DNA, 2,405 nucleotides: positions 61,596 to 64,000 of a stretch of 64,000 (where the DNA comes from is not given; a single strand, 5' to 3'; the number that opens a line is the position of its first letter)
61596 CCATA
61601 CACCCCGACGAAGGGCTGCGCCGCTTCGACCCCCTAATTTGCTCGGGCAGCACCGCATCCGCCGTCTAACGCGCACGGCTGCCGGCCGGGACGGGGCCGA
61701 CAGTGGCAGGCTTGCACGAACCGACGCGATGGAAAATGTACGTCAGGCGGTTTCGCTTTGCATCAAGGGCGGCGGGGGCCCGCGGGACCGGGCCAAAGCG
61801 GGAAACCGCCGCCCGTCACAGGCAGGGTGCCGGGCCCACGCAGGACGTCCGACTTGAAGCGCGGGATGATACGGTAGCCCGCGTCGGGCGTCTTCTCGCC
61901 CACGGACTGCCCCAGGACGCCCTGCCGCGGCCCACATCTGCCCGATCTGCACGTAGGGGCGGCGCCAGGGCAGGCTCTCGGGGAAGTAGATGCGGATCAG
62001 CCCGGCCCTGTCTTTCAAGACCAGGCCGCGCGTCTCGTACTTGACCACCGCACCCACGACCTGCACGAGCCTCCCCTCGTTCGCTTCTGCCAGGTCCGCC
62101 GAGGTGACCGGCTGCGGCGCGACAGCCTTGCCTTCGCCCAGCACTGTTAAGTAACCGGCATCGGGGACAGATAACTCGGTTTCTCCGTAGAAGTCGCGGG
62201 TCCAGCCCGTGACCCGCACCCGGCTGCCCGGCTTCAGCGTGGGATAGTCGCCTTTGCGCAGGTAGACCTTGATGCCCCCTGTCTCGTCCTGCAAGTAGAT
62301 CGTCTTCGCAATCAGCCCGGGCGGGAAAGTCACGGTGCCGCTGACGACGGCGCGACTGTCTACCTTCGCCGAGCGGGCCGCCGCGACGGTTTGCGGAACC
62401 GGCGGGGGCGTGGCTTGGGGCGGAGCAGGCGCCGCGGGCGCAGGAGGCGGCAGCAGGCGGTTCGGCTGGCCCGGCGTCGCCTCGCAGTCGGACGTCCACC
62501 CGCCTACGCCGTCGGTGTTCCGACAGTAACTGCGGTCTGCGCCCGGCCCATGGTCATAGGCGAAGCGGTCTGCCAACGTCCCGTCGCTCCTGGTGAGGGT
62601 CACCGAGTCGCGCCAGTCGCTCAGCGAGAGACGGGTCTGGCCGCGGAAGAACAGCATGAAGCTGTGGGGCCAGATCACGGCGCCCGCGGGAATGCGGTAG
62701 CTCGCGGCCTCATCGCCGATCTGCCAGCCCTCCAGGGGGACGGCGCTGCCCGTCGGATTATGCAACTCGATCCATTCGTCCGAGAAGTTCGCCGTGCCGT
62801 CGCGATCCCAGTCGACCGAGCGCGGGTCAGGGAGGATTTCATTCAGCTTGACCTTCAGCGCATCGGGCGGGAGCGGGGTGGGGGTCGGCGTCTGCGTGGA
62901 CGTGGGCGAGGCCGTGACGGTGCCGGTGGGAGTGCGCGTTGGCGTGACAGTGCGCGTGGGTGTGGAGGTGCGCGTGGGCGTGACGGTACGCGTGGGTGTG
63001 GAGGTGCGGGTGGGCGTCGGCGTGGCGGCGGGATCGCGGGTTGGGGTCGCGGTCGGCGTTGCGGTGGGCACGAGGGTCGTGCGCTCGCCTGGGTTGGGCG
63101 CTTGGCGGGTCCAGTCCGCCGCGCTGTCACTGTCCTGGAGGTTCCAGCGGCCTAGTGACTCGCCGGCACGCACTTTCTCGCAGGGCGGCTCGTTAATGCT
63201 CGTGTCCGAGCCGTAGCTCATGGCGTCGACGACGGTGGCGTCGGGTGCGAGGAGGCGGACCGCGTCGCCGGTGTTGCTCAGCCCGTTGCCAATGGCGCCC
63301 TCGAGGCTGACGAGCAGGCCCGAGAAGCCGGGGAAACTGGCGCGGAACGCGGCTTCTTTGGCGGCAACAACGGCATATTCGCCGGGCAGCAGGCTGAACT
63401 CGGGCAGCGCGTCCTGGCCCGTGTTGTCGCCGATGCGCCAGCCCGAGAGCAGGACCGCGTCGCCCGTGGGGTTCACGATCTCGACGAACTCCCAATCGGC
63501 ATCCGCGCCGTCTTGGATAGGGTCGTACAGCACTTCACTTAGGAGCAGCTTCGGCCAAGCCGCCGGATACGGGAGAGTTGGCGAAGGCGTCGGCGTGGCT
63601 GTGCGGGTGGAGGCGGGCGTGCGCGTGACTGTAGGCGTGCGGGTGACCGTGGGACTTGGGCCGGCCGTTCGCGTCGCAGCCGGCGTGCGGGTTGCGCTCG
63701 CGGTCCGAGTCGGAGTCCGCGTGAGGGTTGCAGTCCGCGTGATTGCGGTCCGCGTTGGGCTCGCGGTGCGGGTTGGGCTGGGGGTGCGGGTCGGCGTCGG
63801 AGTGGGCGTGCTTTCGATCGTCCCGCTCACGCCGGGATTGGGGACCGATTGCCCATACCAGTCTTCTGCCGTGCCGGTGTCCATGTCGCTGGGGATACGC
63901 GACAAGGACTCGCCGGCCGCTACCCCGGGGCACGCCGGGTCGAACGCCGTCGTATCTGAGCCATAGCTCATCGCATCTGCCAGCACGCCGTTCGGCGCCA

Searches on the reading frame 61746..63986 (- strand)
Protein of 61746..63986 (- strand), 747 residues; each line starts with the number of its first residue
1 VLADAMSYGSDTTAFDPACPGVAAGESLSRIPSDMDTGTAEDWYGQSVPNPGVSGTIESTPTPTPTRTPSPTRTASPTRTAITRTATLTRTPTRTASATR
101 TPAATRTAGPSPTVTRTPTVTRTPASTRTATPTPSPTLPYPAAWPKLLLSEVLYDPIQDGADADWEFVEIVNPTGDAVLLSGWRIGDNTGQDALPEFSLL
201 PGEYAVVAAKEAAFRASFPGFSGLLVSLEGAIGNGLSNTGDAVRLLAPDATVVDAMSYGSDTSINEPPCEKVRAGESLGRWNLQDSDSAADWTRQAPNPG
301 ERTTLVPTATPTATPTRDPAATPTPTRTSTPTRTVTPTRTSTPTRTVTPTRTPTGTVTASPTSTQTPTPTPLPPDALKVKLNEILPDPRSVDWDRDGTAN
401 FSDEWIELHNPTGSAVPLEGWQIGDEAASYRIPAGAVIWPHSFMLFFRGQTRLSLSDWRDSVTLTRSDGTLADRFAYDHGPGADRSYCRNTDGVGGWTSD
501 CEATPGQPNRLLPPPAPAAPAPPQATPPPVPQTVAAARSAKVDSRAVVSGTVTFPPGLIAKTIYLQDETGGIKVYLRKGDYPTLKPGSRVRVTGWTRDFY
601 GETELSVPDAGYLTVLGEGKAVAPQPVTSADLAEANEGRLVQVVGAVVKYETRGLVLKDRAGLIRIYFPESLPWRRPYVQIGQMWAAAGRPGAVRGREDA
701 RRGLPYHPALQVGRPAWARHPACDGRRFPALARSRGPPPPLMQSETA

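Call 61: find_homologous_proteins(query=window:61746-63986:-, max_evalue=1e-30)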
Query window:61746-63986:- (747 aa): 120 proteins with E <= 1e-30 among 8000 candidates.
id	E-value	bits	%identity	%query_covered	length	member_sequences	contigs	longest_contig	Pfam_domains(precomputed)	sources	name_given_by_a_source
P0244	0.0e+0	1314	64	95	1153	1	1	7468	PF00932.26,PF01336.32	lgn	-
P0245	0.0e+0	1195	60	92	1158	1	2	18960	PF00932.26,PF01336.32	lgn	-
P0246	0.0e+0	1167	56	95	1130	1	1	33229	PF04076.20,PF00932.26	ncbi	-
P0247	0.0e+0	1118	44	95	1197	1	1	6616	PF00932.26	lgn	-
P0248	0.0e+0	1064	51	94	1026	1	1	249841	PF00932.26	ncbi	-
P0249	6.3e-288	976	61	46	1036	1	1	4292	PF00932.26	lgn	-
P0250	9.0e-253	859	50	46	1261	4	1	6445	PF00932.26,PF13620.13,PF17210.10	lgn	-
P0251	7.4e-248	843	61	45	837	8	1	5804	PF00932.26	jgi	-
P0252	5.2e-245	834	61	45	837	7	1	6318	PF00932.26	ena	-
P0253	2.5e-244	831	42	81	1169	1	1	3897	PF00932.26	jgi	jgi:hypothetical protein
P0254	6.6e-243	827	63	43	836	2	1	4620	PF00932.26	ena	-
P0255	5.8e-242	824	62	45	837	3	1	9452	PF00932.26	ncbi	-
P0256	1.0e-241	823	39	96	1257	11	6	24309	PF00932.26,PF17210.10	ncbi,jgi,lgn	-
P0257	8.4e-238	810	49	45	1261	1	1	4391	PF00932.26,PF17210.10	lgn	-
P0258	4.1e-233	794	62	40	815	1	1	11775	PF00932.26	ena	-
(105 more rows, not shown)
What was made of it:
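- Tried and rejected: A search for a closely related strain with an empty site, using the LTD protein, found nothing above 64% identity (call 61).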

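Call 62: find_encoding_contigs(protein=P0245, flank=5000, max_places=3)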
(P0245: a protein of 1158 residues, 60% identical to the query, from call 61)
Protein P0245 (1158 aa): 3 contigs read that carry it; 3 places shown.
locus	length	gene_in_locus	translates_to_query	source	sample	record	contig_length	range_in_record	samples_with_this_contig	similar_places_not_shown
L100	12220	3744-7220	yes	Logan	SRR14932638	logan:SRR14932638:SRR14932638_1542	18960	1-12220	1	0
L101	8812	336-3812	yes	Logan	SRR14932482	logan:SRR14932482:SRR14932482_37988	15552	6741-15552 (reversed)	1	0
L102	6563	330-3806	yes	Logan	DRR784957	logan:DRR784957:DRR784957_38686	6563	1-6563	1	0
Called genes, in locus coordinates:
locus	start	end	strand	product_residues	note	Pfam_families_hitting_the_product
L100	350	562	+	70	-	PF01165:Ribosomal_S21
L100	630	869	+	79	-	PF01176:eIF-1a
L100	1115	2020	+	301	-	PF13489:Methyltransf_23, PF08241:Methyltransf_11, PF08242:Methyltransf_12, PF13649:Methyltransf_25, PF13847:Methyltransf_31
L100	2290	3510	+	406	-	PF03979:Sigma70_r1_1, PF00140:Sigma70_r1_2, PF04542:Sigma70_r2, PF04539:Sigma70_r3, PF04545:Sigma70_r4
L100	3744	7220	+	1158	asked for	PF00932:LTD, PF01336:tRNA_anti-codon (faint)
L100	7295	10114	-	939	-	PF01590:GAF, PF13185:GAF_2, PF13492:GAF_3 (weak), PF07228:SpoIIE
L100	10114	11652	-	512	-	PF01637:ATPase_2, PF13191:AAA_16 (weak), PF20703:nSTAND1, PF05621:TniB (weak), PF13401:AAA_22, PF14516:AAA_35 (faint)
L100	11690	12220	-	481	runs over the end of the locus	PF02073:Peptidase_M29 (faint)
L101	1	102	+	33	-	?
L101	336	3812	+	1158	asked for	PF00932:LTD, PF01336:tRNA_anti-codon (faint)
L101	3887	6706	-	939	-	PF01590:GAF, PF13185:GAF_2, PF13492:GAF_3 (weak), PF07228:SpoIIE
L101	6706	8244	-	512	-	PF01637:ATPase_2, PF13191:AAA_16 (weak), PF20703:nSTAND1, PF05621:TniB (weak), PF13401:AAA_22, PF14516:AAA_35 (faint)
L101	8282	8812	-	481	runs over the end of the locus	PF02073:Peptidase_M29 (faint)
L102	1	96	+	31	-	?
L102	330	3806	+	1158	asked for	PF00932:LTD, PF01336:tRNA_anti-codon (faint)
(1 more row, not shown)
